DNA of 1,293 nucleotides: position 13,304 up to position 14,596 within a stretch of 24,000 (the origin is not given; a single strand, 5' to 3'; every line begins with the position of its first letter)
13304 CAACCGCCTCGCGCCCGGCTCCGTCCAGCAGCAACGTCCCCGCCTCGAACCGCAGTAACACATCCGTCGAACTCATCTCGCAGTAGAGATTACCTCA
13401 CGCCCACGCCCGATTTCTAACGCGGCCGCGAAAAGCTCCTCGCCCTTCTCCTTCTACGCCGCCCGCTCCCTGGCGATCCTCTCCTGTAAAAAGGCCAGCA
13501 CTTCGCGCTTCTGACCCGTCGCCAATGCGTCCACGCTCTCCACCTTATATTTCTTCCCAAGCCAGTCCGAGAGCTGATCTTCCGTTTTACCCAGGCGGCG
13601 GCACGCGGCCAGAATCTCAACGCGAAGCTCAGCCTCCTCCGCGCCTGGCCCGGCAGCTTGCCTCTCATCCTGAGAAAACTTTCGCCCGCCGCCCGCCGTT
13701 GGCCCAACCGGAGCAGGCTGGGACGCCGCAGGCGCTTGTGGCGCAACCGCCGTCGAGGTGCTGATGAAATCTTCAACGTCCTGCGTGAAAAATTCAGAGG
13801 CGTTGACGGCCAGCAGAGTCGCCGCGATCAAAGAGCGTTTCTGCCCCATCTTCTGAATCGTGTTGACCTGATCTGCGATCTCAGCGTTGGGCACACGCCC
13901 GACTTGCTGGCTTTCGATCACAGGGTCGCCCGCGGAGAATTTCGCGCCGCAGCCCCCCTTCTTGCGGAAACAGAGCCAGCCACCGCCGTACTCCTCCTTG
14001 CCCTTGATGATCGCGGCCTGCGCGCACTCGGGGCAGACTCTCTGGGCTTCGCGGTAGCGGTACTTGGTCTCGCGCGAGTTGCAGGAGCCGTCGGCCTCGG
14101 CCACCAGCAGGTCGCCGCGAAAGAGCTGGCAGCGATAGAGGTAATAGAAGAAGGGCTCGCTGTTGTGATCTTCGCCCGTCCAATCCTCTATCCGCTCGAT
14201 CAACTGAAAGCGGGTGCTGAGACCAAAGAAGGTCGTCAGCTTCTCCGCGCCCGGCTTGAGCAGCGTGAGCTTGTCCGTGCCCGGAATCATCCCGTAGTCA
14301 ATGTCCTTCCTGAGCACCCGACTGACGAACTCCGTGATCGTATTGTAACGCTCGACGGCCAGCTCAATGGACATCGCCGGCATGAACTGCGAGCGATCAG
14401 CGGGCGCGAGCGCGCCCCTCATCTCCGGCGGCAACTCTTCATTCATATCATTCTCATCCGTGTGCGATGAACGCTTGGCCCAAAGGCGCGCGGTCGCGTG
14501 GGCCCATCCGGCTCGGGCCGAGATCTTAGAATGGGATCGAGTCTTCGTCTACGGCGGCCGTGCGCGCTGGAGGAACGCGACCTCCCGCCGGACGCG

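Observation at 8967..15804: Eight-gene single-strand operon with a helicase, four nucleases, an annealing-protein candidate and SSB: an undescribed DNA-processing system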

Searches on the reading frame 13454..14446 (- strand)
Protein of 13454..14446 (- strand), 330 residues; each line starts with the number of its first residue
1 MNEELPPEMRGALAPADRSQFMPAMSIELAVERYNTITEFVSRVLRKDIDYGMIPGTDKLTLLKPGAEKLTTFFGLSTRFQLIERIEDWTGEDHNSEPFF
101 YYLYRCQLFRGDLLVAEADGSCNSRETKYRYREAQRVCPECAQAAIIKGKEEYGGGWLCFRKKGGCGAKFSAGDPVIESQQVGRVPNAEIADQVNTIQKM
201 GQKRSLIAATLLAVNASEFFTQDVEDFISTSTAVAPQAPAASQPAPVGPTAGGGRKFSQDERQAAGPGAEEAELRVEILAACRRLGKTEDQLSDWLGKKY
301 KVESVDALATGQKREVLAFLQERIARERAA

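Call 4: search_protein_families(library=pfam, proteins=[window:13454-14446:-], max_evalue=0.01)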
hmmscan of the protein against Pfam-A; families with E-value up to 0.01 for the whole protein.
window:13454-14446:- (330 aa): 0 families

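Call 5: search_protein_families(library=padloc, proteins=[window:13454-14446:-], max_evalue=0.01)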
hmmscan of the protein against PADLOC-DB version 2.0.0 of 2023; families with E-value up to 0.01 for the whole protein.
window:13454-14446:- (330 aa): 0 families

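Call 6: search_protein_families(library=phrogs, proteins=[window:13454-14446:-], max_evalue=0.01)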
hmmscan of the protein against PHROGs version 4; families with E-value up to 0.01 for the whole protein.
window:13454-14446:- (330 aa): 1 family
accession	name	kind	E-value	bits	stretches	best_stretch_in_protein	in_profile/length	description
phrog_10048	-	unknown function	1.7e-39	136.7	1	30-233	28-175/273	-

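Call 7: search_protein_families(library=ncbifam, proteins=[window:13454-14446:-], max_evalue=0.01)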
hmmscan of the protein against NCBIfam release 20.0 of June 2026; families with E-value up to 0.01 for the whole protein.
window:13454-14446:- (330 aa): 0 families

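Call 10: find_homologous_proteins(query=window:13454-14446:-)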
Query window:13454-14446:- (330 aa): 5151 proteins with E <= 0.001 among 8000 candidates; the best 120 are listed.
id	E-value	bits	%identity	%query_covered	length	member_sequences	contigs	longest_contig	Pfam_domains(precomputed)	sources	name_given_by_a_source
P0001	1.2e-217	739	100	100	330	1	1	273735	-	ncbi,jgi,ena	ncbi:MAG TPA: hypothetical protein VF544_10400 [Pyrinomonadaceae bacterium]|jgi:hypothetical protein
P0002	6.5e-192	655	88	100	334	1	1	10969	-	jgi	jgi:hypothetical protein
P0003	5.1e-186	635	86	100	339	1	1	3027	-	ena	-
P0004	3.1e-183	626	86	100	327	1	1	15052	-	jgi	jgi:hypothetical protein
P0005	2.9e-181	620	84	100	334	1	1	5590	-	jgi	jgi:hypothetical protein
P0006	3.3e-178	610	82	100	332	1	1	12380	-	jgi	jgi:hypothetical protein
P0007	4.4e-175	600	81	100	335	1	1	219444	-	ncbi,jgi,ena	ncbi:MAG TPA: hypothetical protein VF553_00275 [Pyrinomonadaceae bacterium]|jgi:hypothetical protein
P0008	4.6e-171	586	79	100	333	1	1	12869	-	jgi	jgi:hypothetical protein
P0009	5.9e-168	576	79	100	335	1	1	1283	-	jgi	jgi:hypothetical protein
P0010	9.3e-168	575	80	98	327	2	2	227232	-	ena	-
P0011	2.2e-165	568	79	98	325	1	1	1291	-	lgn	-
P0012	2.7e-165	567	77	100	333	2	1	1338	-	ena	-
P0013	1.4e-164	565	79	98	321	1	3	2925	-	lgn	-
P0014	2.9e-164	564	78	100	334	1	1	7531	-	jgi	jgi:hypothetical protein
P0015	2.6e-162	558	78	98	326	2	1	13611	-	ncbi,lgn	-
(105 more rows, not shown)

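Call 11: search_solved_structures(query=window:13454-14446:-, max_evalue=1)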
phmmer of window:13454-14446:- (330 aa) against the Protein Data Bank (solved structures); distinct sequences matched with E-value up to 1: 4.
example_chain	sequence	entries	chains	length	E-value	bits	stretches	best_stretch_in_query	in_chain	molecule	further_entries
9q3a_D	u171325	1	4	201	0.37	13.3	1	163-246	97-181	Isoform p24 of Phosphoprotein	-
9n0q_B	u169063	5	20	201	0.37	13.3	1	163-246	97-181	P protein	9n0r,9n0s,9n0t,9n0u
9x1v_B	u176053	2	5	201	0.37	13.3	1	163-246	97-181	Phosphoprotein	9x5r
8bs7_A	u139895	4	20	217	0.44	13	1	163-246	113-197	Phosphoprotein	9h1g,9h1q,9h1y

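Call 15: find_encoding_contigs(protein=P0001, flank=10000, max_places=3)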
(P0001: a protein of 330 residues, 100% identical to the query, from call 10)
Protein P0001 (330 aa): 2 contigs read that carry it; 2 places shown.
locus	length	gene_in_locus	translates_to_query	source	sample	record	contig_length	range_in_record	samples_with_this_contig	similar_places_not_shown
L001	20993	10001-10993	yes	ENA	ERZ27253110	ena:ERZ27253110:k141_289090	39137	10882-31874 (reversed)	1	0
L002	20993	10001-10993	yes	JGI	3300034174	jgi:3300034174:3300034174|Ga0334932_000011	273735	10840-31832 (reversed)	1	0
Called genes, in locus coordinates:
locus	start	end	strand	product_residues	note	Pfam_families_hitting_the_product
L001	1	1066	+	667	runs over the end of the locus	PF00115:COX1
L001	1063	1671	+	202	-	-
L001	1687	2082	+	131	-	-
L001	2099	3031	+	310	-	PF09678:Caa3_CtaG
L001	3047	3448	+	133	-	PF13442:Cytochrome_CBB3 (weak), PF00034:Cytochrom_C (weak)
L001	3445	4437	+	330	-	-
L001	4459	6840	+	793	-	PF13620:CarboxypepD_reg, PF13715:CarbopepD_reg_2 (weak), PF07715:Plug, PF00593:TonB_dep_Rec_b-barrel, PF14905:OMP_b-brl_3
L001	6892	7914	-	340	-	PF04055:Radical_SAM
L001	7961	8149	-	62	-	-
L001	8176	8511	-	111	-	-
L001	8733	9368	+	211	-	PF04256:DUF434, PF18481:DUF5616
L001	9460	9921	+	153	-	PF00436:SSB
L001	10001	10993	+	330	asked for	-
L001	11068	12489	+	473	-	PF18458:XPB_DRD, PF00270:DEAD, PF04851:ResIII, PF16203:ERCC3_RAD25_C, PF00271:Helicase_C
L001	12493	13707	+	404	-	PF05626:DUF790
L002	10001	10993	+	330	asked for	-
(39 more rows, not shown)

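Call 18: find_related_loci(query=A1, collection=viral_contigs, flank=10000)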
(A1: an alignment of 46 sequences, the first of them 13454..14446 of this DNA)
Query A1 (330 aa) in viral_contigs; peptide patterns used: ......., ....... (x = any residue, [..] = any of these).
155 stretches matched a pattern; 25 encode a relative of the query (tblastn E <= 1e-3); 25 distinct loci.
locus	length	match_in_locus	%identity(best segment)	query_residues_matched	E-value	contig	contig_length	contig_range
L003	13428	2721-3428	74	12-251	5e-124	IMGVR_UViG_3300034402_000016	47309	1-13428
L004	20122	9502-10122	71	21-226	4e-103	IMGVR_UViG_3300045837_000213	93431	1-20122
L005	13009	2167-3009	54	21-306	6e-98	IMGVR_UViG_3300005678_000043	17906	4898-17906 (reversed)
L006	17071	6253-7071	56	12-284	5e-98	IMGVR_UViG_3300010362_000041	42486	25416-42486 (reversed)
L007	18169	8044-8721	62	3-227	1e-96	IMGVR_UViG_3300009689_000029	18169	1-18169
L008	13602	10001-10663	63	8-227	6e-96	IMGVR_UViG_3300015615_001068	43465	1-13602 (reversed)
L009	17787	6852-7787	48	8-324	1e-93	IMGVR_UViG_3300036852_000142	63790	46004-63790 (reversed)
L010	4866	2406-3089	60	12-237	3e-91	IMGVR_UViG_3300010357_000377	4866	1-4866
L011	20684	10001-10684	60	12-237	6e-92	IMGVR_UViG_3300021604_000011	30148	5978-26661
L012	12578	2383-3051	61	16-239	1e-90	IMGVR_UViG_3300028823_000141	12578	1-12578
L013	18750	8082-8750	61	16-239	1e-90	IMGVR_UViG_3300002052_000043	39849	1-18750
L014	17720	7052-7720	61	16-239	1e-90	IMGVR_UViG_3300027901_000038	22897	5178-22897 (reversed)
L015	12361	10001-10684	60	12-237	6e-90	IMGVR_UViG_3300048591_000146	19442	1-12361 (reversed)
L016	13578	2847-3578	57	8-246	2e-89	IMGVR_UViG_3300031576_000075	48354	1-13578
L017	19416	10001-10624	60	21-227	2e-75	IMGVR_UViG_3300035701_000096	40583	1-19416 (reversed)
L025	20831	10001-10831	39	21-271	4e-53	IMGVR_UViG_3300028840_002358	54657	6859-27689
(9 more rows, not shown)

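Call 20: search_protein_representatives(protein=window:13454-14446:-)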
Query: 330 residues. Proteins with E-value up to 0.001 (for the whole library): 9094; up to 1e-10: 6673; up to 1e-30: 2847. The best 150 are listed.
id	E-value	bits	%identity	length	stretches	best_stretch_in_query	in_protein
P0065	2.1e-146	503.6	71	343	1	8-327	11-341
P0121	7.8e-138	475.5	71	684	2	4-160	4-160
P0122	5.2e-127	439.9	69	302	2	10-242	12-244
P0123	2.6e-101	355.4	55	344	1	12-325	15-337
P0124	1.7e-99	349.5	63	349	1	19-272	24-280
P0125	2.1e-98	345.9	60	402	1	12-278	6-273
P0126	3.4e-98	345.3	64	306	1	14-249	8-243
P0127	4.3e-98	344.9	68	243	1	91-327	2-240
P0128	1.1e-97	343.5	62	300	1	13-255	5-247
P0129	1.1e-97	343.5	67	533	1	19-246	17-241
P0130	2.7e-95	335.7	57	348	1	11-295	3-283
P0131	1.3e-94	333.4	63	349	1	17-250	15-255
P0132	3.7e-94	332.0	63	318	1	13-247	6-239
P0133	6.2e-94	331.2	63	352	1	11-255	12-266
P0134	8.3e-94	330.8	53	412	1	18-320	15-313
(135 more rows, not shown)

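Call 22: predict_structure(alignment_id=A1)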
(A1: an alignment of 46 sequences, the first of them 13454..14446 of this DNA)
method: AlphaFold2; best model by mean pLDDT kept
length: 330 residues; sequences in the alignment: 46
mean_pLDDT: 57.5   pTM: 0.28
mean pLDDT of the five models: 57.5, 56.1, 54.8, 54.7, 51.5
residues with pLDDT >= 90: 50; 70-90: 50; 50-70: 74; < 50: 156
segments of 3 or more residues with pLDDT < 50: 1-31, 33-35, 37-71, 124-133, 193-267
pLDDT, mean of each block of 10 residues (from residue 1): 34 31 39 48 38 39 39 57 69 67 64 64 44 66 69 62 69 79 59 47 45 36 33 34 36 30 45 91 94 95 92 93 89
secondary structure, 60 per line:
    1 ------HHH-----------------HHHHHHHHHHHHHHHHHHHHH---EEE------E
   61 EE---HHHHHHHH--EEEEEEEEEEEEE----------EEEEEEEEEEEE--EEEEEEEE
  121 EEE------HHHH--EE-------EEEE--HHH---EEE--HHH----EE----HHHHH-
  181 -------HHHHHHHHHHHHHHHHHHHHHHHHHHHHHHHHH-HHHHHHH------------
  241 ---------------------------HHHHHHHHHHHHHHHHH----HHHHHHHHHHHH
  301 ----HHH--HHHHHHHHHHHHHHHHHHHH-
elements in order: H27-47 E51-53 E60-62 H66-73 E76-88 E99-110 E113-123 H130-133 E145-148 E157-159 H175-179 H188-220 H222-228 H268-284 H289-300 H310-329

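Call 23: search_solved_structures(query=A2, max_evalue=10, show_alignments=2)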
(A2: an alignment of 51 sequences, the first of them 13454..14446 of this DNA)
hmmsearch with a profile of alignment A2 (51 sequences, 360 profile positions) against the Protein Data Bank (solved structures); distinct sequences matched with E-value up to 10: 3.
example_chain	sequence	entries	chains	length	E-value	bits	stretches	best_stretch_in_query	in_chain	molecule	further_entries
29vf_O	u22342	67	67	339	0.22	14.1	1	230-289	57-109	TATA-box-binding protein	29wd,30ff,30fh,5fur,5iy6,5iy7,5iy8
6v39_n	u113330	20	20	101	1.5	11.3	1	191-213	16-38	30S ribosomal protein S14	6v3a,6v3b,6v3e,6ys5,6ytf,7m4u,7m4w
6yej_A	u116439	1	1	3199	4.5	9.8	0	226-292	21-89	Huntingtin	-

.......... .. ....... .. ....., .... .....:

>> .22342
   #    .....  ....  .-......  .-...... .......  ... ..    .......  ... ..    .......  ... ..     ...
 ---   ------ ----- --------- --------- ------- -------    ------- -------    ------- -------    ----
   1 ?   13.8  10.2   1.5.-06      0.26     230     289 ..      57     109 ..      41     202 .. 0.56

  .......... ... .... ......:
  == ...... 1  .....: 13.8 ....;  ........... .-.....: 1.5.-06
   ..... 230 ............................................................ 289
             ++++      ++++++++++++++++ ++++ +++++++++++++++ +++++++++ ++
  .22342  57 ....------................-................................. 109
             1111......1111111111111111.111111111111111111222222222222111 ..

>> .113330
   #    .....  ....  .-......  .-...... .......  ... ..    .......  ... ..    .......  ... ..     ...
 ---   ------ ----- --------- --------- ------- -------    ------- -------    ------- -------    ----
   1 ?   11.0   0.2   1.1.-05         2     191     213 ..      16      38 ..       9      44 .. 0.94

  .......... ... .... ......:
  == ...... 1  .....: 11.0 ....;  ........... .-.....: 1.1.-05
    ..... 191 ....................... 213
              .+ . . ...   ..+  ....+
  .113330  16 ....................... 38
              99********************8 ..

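Call 24: search_protein_families(library=pfam, alignment_id=A2, max_evalue=1)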
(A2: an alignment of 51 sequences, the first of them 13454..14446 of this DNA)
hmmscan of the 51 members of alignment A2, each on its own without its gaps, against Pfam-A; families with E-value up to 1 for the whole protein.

A. member 1, window:13454-14446:- (330 aa): 0 families

B. families by the number of members that match (of 51 scanned): 50 families (the first 25 are shown)
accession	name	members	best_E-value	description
PF07754.17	HVO_2753_ZBP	14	0.014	Small zinc finger protein HVO_2753-like, Zn-binding pocket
PF14354.12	Lar_restr_allev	9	0.004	Restriction alleviation protein Lar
PF08271.17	Zn_Ribbon_TF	8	0.011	TFIIB zinc-binding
PF12760.12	Zn_ribbon_IS1595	8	0.083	Transposase zinc-ribbon domain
PF13240.11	Zn_Ribbon_1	5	0.21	zinc-ribbon domain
PF19495.4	DUF6030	3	0.0094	Family of unknown function (DUF6030)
PF23903.1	Phage_zn_bind_2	3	0.12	Phage zinc binding domain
PF09723.15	Zn_ribbon_8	3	0.14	Zinc ribbon domain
PF01155.25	HypA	3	0.25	Hydrogenase/urease nickel incorporation, metallochaperone, hypA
PF21349.2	RUBY_RBDX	2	0.005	Rubrerythrin, rubredoxin-like domain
PF03119.21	DNA_ligase_ZBD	2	0.03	NAD-dependent DNA ligase C4 zinc finger domain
PF24460.1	DUF7575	2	0.083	Domain of unknown function (DUF7575)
PF22415.1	PSV_ORF131-like_dom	2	0.084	PSV_Hypothetical protein ORF131-like domain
PF18508.7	zf_C2H2_13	2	0.11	Zinc finger domain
PF04606.18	Ogr_Delta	2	0.36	Ogr/Delta-like zinc finger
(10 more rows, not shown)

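Call 25: find_related_loci(query=A2, collection=genome_contigs, flank=10000)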
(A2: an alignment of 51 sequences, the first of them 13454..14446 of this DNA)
Query A2 (330 aa) in genome_contigs; peptide patterns used: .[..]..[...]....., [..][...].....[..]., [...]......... (x = any residue, [..] = any of these).
556 stretches matched a pattern; 469 encode a relative of the query (tblastn E <= 1e-3); the best 80 are kept; 80 distinct loci.
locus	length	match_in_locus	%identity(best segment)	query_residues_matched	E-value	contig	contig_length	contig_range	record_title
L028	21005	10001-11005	79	1-330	2e-179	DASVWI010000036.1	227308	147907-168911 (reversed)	MAG TPA_asm: Pyrinomonadaceae bacterium isolate SMAG_U3366 k141_404230, whole genome shotgun sequence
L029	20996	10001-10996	81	1-327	4e-177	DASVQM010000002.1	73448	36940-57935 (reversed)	MAG TPA_asm: Pyrinomonadaceae bacterium isolate SMAG_U3208 k141_560969, whole genome shotgun sequence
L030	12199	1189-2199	77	1-330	3e-173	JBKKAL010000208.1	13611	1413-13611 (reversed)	MAG: Pyrinomonadaceae bacterium isolate swi_bin.3 k127_9170249, whole genome shotgun sequence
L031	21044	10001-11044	75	1-330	6e-169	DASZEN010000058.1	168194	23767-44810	MAG TPA_asm: Pyrinomonadaceae bacterium isolate SMAG_U6495 k141_644547, whole genome shotgun sequence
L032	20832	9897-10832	77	1-324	4e-164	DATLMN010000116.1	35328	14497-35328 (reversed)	MAG TPA_asm: Pyrinomonadaceae bacterium isolate SMAG_U13775 k141_2290570, whole genome shotgun sequence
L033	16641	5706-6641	74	1-330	6e-158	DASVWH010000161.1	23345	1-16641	MAG TPA_asm: Pyrinomonadaceae bacterium isolate SMAG_U3365 k141_421820, whole genome shotgun sequence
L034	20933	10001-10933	72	1-327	5e-157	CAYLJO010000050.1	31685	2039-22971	MAG TPA_asm: uncultured Blastocatellaceae bacterium isolate SRP272529_co1_149 genome assembly, contig: NODE_2056_length_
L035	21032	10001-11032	68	1-329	2e-156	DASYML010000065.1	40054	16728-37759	MAG TPA_asm: Pyrinomonadaceae bacterium isolate SMAG_U4374 k141_22226, whole genome shotgun sequence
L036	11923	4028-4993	72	7-330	1e-152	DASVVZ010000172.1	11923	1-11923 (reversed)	MAG TPA_asm: Pyrinomonadaceae bacterium isolate SMAG_U3357 k141_403498, whole genome shotgun sequence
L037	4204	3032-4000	72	1-320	4e-155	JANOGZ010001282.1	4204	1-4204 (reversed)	MAG: Pyrinomonadaceae bacterium isolate SOY_64_concoct_390 SOY_64_k141_2650770, whole genome shotgun sequence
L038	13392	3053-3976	75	17-320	3e-151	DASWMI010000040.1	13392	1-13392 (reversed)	MAG TPA_asm: Pyrinomonadaceae bacterium isolate SMAG_U3383 k141_101332, whole genome shotgun sequence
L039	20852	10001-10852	73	11-323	2e-151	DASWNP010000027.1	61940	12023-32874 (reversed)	MAG TPA_asm: Pyrinomonadaceae bacterium isolate SMAG_U3417 k141_225277, whole genome shotgun sequence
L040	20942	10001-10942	70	1-330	4e-151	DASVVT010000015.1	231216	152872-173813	MAG TPA_asm: Pyrinomonadaceae bacterium isolate SMAG_U3350 k141_437230, whole genome shotgun sequence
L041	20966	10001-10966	69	7-330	5e-150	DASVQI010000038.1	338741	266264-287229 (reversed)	MAG TPA_asm: Pyrinomonadaceae bacterium isolate SMAG_U3204 k141_390450, whole genome shotgun sequence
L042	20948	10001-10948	71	7-323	1e-149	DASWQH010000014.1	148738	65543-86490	MAG TPA_asm: Pyrinomonadaceae bacterium isolate SMAG_U3489 k141_363253, whole genome shotgun sequence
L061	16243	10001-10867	64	12-329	6e-132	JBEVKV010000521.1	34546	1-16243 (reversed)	MAG: Pyrinomonadaceae bacterium isolate T4R1UO_autometa_bin_0001 T4R1UO_autometa_bin_0001_k133_3888419, whole genome sho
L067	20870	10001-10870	64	12-329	4e-128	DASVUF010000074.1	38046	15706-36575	MAG TPA_asm: Pyrinomonadaceae bacterium isolate SMAG_U3310 k141_198244, whole genome shotgun sequence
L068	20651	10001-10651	86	1-217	4e-128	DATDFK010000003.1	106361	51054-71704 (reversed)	MAG TPA_asm: Pyrinomonadaceae bacterium isolate SMAG_U224 k141_1105687, whole genome shotgun sequence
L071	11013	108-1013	61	1-330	3e-125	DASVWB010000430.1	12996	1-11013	MAG TPA_asm: Pyrinomonadaceae bacterium isolate SMAG_U3359 k141_394067, whole genome shotgun sequence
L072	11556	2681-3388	74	12-251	1e-123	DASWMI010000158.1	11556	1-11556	MAG TPA_asm: Pyrinomonadaceae bacterium isolate SMAG_U3383 k141_111713, whole genome shotgun sequence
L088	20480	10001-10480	83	1-160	8e-92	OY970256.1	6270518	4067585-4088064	MAG: Pyrinomonadaceae bacterium isolate MFD09212.bin.c.2 genome assembly, chromosome: 1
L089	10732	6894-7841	49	8-317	1e-90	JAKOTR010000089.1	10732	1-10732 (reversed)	MAG: Acidobacteriota bacterium isolate CAAI_maxbin.035 k201_564754, whole genome shotgun sequence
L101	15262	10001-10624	54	26-237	3e-75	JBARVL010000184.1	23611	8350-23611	MAG: Crinalium sp. isolate MFD01170_ilm_asm_bin2 k127_58840, whole genome shotgun sequence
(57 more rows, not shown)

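Call 53: search_protein_families(library=phrogs, alignment_id=A2, max_evalue=1)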
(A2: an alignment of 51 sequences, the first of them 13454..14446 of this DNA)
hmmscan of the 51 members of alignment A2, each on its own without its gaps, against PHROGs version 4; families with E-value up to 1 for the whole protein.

A. member 1, window:13454-14446:- (330 aa): 2 families
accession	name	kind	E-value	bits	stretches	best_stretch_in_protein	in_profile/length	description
phrog_10048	-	unknown function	1.7e-39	136.7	1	30-233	28-175/273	-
phrog_28897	-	unknown function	0.22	12.8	1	130-158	3-29/68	-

B. families by the number of members that match (of 51 scanned): 51 families (the first 25 are shown)
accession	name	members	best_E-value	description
phrog_10048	-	51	4e-44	-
phrog_9188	-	17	0.0033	-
phrog_4852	-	15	0.0028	-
phrog_599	-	6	0.008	Lar-like restriction alleviation protein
phrog_28897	-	5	0.026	-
phrog_17723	-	4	0.041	-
phrog_286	-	2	0.097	-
phrog_4446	-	2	0.12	-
phrog_38225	-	2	0.23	-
phrog_32308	-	1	0.0018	-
phrog_30808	-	1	0.0047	-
phrog_15061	-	1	0.01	-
phrog_14123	-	1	0.014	-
phrog_8804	-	1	0.016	-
phrog_636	-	1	0.018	-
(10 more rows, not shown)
